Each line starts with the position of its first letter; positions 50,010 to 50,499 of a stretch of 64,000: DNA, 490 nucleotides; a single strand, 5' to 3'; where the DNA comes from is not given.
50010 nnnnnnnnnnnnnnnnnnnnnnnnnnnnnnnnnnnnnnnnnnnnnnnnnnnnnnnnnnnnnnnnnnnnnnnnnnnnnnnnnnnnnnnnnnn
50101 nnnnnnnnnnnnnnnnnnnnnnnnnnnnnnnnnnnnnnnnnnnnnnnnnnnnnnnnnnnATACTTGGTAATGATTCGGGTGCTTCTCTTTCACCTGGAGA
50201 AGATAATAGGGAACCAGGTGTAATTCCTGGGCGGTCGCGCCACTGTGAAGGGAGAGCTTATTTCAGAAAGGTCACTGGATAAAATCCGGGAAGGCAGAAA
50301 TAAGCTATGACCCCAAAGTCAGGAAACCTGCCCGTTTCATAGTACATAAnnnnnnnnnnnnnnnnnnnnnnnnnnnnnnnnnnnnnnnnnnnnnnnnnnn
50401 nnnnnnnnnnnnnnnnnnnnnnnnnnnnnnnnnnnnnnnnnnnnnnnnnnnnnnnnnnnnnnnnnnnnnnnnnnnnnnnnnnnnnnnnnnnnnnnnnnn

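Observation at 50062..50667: Cobalamin riboswitch at the head of the pyrrolysine gene cluster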

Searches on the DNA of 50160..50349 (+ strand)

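Call 34: build_rna_model(alignment_id=A3)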
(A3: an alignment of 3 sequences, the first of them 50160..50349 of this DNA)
Model R1 built from alignment A3 (3 sequences, 200 columns); structure: RNAalifold consensus.
model positions 188; base pairs 45; branch points 2; effective number of sequences 1.42; information 0.59 bits per position. Calibrated on 0.2 Mb of random sequence (short: E-values are rough).
structure used (alignment columns):
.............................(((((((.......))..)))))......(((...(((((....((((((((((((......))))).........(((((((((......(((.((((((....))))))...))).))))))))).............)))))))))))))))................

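Call 36: search_with_rna_model(model_id=R1, sources=[L003, L004, L005, L006, L007, L008, L009, L010, L011, L012, L013, L014, L015, L016, L017, L018, L019, L020, L021, L022, L023, L024, L025, L026, L027, L028, L029, L030, L031, L032, L033, L034, L035, L036, L037, L038, L039, L040, L041, L042, L043, L044, L045, L046, L047, L048, L049, L050, L051, L052, L053, L054, L055, L056, L057, L058, L059, L060, L061, L062, L063, L064, L065, L066, L067, L068, L069, L070, L071, L072, L073, L074, L075, L076, L077, L078, L079, L080, L081, L082], max_evalue=1)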
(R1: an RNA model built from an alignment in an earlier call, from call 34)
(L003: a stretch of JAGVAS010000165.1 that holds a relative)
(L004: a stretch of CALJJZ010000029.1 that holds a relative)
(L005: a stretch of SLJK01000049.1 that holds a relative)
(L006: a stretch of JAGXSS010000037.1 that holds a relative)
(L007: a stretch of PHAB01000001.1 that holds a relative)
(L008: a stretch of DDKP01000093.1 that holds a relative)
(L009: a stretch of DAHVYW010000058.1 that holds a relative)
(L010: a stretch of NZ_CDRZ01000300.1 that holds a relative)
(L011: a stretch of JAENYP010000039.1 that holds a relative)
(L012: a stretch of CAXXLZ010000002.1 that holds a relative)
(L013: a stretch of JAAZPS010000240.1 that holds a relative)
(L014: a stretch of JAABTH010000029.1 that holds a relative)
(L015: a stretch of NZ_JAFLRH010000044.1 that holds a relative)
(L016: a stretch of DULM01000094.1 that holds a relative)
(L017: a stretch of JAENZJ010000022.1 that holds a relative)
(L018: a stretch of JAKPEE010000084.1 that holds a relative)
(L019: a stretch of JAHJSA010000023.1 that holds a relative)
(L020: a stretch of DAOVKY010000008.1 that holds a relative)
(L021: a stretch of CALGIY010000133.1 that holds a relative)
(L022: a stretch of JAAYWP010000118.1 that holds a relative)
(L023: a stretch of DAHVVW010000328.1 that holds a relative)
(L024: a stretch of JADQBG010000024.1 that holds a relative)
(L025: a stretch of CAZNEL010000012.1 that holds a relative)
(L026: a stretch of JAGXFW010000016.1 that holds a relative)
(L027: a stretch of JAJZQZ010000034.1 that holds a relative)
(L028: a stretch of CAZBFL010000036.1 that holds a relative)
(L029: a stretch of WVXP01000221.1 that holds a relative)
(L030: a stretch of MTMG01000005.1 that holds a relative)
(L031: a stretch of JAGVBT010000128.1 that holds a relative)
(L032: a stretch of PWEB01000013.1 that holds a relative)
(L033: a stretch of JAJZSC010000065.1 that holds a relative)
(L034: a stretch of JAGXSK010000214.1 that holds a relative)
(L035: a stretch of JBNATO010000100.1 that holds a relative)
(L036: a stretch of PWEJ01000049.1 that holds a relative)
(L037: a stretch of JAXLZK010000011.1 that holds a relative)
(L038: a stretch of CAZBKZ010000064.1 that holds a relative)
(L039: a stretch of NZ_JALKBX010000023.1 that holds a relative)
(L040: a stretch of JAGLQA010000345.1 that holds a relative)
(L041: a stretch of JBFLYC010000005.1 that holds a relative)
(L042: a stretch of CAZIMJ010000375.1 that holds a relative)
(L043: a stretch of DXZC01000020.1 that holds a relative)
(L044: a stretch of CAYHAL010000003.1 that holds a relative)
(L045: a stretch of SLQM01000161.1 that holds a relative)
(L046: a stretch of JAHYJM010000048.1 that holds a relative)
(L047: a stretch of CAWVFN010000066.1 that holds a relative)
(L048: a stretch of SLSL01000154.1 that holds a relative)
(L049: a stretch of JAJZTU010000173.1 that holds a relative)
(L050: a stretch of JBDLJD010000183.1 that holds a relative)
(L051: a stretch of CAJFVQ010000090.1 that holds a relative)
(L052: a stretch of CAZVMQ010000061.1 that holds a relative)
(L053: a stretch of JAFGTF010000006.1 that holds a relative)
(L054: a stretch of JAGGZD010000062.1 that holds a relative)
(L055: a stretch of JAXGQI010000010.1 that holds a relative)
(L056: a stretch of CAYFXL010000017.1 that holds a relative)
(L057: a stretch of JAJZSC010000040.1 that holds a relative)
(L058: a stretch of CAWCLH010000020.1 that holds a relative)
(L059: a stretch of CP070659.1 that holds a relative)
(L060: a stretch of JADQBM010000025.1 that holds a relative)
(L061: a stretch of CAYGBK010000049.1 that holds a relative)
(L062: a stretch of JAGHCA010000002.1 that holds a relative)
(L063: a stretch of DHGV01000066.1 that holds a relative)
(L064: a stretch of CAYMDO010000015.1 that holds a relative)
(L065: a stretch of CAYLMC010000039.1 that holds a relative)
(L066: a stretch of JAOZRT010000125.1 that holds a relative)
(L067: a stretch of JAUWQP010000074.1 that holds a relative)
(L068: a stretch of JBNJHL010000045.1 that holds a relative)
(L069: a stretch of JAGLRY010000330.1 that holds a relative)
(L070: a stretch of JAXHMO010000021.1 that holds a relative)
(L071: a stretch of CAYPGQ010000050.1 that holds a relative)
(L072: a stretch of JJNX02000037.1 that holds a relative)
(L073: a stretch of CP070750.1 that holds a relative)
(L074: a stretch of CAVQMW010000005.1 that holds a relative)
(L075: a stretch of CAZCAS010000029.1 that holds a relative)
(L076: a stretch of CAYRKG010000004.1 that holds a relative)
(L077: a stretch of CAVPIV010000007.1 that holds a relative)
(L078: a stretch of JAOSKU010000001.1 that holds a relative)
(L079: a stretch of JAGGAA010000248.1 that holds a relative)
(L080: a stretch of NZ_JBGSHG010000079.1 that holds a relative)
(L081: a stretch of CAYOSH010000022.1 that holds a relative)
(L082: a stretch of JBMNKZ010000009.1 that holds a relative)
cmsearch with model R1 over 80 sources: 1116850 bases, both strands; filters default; matches with E-value up to 1: 3.
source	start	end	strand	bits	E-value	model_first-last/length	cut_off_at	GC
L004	9191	9377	+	188.3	7e-40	1-188/188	no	0.5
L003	1370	1559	+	180.8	3.5e-38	1-188/188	no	0.44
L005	27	189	+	32.7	0.00019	1-188/188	no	0.47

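Call 37: search_with_rna_model(model_id=R1, sources=[L083, L084, L085, L086, L087, L088, L089, L090, L091, L092, L093, L094, L095, L096, L097, L098, L099, L100, L101, L102, L103, L104, L105, L106, L107, L108, L109, L110, L111, L112, L113, L114, L115, L116, L117, L118, L119, L120, L121, L122, L123, L124, L125, L126, L127, L128, L129, L130, L131, L132, L133, L134, L135, L136, L137, L138, L139, L140, L141, L142, L143, L144, L145, L146, L147, L148, L149, L150, L151, L152, L153, L154, L155, L156, L157, L158, L159, L160, L161, L162, window], max_evalue=1)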
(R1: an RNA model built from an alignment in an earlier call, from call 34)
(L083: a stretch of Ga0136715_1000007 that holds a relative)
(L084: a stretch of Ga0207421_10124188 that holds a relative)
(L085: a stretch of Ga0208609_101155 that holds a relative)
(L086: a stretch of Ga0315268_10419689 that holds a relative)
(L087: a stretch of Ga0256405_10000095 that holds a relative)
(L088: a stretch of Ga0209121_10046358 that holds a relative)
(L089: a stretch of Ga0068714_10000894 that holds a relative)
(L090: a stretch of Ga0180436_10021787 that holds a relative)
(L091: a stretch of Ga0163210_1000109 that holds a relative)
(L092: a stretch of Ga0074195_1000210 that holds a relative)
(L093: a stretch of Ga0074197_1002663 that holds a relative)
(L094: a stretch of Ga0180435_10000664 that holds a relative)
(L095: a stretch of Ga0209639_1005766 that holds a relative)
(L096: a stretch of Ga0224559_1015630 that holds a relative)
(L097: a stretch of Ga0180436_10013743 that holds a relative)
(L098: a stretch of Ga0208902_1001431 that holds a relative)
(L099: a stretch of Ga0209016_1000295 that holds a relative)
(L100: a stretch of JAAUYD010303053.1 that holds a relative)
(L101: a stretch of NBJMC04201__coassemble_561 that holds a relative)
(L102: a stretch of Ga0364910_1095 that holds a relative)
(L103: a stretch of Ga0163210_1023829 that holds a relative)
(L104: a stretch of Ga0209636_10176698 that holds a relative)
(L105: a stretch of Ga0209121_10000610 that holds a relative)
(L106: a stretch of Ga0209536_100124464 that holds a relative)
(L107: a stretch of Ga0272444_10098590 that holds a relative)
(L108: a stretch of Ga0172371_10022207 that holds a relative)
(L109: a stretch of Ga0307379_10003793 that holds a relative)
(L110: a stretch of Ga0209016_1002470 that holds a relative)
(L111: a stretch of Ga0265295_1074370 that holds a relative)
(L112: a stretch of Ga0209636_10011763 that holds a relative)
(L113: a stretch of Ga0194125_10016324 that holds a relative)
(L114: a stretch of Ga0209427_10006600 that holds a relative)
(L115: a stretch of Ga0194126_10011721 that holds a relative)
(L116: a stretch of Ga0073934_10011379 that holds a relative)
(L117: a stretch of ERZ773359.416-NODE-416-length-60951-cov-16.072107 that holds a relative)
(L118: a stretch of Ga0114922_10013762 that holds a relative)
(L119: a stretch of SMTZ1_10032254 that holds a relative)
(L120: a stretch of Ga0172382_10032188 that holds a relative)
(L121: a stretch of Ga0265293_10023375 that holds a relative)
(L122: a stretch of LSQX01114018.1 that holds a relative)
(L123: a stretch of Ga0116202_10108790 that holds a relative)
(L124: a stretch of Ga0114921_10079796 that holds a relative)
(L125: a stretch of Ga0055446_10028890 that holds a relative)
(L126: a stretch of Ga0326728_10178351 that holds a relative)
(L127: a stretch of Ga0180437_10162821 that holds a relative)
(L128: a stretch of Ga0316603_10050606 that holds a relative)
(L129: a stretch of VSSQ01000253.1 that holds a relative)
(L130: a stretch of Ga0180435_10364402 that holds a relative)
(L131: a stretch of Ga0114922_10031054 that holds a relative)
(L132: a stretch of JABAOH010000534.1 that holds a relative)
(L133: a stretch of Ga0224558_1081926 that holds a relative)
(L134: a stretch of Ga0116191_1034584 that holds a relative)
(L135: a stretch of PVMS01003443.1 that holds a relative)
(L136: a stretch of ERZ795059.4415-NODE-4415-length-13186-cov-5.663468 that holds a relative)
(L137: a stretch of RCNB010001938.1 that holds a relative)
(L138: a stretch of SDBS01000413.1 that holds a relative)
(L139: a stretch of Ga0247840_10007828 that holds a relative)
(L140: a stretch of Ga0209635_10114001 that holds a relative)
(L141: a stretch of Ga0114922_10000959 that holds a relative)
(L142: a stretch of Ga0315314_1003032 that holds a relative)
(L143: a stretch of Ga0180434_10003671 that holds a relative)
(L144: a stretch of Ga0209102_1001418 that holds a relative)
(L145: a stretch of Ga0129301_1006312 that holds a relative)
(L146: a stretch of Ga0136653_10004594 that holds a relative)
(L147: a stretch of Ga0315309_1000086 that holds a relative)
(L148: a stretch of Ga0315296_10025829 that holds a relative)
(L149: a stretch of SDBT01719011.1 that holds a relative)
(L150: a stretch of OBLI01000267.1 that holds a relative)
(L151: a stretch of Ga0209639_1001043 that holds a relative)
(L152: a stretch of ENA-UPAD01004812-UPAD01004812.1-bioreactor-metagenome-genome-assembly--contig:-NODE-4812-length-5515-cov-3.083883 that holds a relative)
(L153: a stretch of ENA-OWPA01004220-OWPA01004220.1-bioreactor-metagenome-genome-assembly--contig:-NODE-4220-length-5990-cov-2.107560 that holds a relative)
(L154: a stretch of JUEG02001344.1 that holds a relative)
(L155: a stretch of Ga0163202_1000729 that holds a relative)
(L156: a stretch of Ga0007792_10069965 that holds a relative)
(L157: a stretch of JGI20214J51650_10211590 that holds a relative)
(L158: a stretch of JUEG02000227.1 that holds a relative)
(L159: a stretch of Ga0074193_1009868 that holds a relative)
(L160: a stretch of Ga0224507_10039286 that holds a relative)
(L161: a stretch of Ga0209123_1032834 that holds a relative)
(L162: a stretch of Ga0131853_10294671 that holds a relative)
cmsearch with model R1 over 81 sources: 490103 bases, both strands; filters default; matches with E-value up to 1: 1.
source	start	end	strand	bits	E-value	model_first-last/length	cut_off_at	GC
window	50160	50349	+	195.3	7.6e-42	1-188/188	no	0.46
